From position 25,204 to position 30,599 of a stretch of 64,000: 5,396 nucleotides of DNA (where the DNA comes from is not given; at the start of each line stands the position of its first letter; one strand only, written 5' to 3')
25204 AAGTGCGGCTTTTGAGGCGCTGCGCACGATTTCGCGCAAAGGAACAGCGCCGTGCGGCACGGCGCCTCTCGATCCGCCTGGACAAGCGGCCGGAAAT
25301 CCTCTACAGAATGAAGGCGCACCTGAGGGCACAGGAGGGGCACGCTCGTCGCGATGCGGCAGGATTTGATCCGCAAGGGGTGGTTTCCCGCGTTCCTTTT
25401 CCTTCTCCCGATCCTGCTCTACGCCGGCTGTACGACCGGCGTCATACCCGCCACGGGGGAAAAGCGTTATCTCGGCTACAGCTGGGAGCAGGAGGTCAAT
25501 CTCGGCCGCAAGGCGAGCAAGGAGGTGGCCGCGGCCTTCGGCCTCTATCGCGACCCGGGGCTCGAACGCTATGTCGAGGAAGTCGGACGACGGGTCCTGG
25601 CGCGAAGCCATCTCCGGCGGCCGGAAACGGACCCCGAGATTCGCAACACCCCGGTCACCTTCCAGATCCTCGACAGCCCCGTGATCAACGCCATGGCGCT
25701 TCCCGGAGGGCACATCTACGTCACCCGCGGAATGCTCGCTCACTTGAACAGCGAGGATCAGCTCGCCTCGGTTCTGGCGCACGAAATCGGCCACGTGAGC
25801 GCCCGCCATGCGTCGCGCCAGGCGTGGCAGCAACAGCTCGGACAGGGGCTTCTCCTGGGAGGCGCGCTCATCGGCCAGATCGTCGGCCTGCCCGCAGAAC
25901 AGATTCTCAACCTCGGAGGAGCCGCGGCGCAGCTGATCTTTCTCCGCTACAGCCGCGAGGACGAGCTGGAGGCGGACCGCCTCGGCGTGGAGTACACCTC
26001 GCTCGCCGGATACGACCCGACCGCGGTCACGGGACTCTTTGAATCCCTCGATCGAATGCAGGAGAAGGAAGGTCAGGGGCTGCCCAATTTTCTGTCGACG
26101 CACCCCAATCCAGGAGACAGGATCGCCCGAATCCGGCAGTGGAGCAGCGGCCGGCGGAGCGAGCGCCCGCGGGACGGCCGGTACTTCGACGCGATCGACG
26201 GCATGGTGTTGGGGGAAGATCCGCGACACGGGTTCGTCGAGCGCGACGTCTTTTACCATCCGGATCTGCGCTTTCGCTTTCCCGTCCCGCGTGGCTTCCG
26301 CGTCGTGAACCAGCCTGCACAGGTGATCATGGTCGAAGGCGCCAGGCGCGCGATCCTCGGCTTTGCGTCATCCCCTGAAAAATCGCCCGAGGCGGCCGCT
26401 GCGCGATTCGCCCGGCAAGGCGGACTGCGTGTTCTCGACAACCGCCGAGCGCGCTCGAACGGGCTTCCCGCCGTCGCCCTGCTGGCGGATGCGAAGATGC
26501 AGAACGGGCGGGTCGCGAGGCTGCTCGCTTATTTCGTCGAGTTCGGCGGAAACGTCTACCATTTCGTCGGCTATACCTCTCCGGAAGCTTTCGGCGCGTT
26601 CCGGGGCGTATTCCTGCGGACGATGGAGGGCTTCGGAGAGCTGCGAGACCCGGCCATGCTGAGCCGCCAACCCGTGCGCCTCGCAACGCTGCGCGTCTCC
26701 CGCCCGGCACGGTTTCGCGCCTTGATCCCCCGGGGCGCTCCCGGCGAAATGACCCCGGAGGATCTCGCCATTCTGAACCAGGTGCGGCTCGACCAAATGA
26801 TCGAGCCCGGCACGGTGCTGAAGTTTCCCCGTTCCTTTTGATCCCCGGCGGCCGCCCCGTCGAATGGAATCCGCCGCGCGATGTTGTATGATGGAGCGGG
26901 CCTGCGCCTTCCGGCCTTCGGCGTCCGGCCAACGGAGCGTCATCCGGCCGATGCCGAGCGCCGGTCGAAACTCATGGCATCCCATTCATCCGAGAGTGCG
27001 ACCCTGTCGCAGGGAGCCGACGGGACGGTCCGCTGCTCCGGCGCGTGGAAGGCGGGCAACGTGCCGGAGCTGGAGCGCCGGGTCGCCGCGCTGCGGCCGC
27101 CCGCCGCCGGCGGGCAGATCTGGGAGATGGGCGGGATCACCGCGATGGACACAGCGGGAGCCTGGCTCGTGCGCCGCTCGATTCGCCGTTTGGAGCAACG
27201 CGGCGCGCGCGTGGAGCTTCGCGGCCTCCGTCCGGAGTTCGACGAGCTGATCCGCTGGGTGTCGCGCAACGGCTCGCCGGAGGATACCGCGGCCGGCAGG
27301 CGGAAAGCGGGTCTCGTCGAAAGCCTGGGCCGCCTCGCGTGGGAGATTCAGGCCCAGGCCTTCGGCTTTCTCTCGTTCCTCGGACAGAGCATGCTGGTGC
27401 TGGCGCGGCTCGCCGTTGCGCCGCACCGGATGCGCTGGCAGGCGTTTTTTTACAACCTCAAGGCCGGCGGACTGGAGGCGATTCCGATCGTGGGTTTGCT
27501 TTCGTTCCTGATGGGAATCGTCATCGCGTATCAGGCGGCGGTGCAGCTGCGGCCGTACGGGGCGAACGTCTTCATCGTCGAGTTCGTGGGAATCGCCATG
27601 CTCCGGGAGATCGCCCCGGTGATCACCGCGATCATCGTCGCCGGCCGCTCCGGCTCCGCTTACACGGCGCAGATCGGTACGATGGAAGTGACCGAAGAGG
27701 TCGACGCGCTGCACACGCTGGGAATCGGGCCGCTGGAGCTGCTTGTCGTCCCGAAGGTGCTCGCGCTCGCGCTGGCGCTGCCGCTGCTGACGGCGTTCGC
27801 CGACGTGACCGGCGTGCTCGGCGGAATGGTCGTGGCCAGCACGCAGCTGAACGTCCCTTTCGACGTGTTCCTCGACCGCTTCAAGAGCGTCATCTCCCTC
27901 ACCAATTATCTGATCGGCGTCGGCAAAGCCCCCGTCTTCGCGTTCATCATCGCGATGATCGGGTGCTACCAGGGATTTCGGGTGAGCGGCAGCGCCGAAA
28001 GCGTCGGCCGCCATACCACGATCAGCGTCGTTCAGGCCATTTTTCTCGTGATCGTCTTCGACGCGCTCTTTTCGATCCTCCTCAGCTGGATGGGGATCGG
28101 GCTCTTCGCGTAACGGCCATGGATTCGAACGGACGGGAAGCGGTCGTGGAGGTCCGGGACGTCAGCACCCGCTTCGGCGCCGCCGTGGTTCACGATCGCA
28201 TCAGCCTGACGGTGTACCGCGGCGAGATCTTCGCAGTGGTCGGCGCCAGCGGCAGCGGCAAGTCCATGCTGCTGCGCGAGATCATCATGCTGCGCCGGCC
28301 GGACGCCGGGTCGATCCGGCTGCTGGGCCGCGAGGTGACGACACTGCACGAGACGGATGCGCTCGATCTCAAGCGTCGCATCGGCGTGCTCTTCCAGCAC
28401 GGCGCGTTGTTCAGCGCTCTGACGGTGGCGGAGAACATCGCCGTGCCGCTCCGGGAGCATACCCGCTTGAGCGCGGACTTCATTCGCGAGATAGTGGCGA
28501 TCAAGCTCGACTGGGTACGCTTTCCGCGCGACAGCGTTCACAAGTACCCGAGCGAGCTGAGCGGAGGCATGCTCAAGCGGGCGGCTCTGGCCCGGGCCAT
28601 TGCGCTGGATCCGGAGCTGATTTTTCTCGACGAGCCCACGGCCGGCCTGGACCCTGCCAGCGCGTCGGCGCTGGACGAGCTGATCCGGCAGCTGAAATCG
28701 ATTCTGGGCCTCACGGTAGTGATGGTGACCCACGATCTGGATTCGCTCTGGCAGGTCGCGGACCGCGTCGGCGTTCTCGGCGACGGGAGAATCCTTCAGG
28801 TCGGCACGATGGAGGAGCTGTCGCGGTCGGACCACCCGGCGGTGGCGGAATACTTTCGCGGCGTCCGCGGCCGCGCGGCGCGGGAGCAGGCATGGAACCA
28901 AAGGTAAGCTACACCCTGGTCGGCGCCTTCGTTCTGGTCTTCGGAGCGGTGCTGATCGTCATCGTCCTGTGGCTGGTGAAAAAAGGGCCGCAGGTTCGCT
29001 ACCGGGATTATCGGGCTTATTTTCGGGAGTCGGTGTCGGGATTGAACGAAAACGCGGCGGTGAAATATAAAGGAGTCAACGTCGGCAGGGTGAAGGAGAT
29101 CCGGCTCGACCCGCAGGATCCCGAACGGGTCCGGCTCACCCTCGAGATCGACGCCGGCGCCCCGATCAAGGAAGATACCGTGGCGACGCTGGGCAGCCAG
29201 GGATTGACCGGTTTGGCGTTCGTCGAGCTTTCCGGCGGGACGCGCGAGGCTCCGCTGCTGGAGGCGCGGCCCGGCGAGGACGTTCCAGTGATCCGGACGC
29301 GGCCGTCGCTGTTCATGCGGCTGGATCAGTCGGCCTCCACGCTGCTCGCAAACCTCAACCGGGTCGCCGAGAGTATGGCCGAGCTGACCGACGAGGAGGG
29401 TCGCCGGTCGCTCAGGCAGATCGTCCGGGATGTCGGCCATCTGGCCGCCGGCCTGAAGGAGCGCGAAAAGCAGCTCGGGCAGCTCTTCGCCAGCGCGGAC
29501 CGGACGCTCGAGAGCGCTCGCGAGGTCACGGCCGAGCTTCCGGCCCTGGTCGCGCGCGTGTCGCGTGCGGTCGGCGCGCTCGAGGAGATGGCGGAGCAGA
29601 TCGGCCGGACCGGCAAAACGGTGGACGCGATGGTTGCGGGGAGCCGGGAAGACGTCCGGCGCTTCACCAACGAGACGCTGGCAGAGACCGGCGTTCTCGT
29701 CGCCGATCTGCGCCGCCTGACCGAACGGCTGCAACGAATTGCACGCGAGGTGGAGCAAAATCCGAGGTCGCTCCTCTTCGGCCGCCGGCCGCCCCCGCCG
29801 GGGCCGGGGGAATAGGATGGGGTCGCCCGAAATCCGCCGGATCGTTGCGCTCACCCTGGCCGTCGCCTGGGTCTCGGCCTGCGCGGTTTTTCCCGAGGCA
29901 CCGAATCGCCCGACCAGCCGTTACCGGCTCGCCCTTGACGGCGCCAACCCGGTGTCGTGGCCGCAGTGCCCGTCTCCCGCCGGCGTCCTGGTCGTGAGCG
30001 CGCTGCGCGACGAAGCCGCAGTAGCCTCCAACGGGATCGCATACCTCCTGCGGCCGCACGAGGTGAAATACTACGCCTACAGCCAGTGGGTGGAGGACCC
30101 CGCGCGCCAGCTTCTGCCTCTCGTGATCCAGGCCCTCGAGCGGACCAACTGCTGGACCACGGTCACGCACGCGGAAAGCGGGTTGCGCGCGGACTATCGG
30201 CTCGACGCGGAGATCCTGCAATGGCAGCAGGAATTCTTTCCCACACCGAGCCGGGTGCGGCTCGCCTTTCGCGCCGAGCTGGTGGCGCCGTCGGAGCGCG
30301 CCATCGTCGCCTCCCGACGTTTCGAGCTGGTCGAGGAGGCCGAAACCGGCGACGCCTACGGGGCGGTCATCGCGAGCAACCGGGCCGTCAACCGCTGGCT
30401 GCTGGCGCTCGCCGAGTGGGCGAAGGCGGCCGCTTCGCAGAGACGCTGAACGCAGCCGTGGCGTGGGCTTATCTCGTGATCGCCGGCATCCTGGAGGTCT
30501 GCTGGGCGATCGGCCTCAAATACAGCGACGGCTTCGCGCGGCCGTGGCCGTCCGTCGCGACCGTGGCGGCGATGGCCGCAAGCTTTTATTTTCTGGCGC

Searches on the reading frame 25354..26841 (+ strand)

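Call 10: search_protein_families(library=pfam, proteins=[window:25354-26841:+], max_evalue=0.001)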
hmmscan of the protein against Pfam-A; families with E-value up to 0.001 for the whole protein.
window:25354-26841:+ (495 aa): 1 family
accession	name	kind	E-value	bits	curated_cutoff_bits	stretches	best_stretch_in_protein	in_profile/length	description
PF01435.24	Peptidase_M48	-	7.4e-33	114.4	20.3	1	72-263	5-185/186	Peptidase family M48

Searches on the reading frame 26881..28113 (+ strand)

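Call 10: search_protein_families(library=pfam, proteins=[window:26881-28113:+], max_evalue=0.001)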
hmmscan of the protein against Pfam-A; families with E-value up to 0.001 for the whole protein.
window:26881-28113:+ (410 aa): 3 families
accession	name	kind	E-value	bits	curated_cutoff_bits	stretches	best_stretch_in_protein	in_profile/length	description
PF02405.21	MlaE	-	4.1e-74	249.2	22.5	1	191-399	3-211/212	Permease MlaE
PF13466.11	STAS_2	-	1.8e-05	25.3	29.2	1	53-125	4-75/80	STAS domain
PF01740.26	STAS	-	9.5e-05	22.6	22.6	1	48-124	11-88/106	STAS domain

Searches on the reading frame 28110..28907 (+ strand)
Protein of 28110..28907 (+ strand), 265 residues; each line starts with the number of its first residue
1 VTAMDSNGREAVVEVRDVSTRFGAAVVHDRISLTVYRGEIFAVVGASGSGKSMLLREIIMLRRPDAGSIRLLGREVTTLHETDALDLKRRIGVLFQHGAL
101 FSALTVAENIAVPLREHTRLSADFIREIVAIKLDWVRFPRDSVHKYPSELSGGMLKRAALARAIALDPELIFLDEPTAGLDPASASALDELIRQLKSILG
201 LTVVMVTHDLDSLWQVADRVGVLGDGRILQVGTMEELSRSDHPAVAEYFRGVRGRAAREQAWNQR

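Call 69: search_protein_families(library=pfam, proteins=[window:28110-28907:+], max_evalue=0.001)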
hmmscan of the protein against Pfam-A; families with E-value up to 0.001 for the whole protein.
window:28110-28907:+ (265 aa): 5 families
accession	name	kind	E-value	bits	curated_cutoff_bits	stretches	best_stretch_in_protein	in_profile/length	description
PF00005.33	ABC_tran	-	1.5e-31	110.2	25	1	29-178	2-137/137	ABC transporter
PF13304.12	AAA_21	-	2.8e-11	44.5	27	1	147-209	235-299/304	AAA domain, putative AbiEii toxin, Type IV TA system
PF13401.12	AAA_22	-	7.4e-05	23.5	27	1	39-193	6-106/130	AAA domain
PF13481.12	AAA_25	-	0.00047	20.3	27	0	31-56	26-51/195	AAA domain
PF13191.12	AAA_16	-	0.0008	20.4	32.6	0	37-197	23-161/167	AAA ATPase domain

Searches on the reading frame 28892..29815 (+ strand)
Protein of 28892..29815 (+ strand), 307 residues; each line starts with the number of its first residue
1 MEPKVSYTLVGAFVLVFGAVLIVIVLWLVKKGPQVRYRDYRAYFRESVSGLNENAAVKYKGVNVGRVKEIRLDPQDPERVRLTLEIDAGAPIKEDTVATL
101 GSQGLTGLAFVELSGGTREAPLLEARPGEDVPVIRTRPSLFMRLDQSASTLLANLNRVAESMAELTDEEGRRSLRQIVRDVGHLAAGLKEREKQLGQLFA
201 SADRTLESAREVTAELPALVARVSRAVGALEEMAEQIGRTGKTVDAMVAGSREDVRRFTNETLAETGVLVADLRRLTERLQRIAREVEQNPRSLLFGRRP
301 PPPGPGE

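Call 10: search_protein_families(library=pfam, proteins=[window:28892-29815:+], max_evalue=0.001)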
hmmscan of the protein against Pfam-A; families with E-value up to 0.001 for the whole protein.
window:28892-29815:+ (307 aa): 1 family
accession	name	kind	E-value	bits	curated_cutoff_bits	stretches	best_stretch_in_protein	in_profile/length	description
PF02470.25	MlaD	-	5.6e-20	71.8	25.1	1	37-116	2-81/81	MlaD protein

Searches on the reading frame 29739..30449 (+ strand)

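Call 69: search_protein_families(library=pfam, proteins=[window:29739-30449:+], max_evalue=0.001)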
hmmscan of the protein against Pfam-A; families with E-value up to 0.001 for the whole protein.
window:29739-30449:+ (236 aa): 1 family
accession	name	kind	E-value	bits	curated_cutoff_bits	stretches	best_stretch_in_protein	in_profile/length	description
PF03886.18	ABC_trans_aux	-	1.6e-10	41.3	26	1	79-219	16-155/161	ABC-type transport auxiliary lipoprotein component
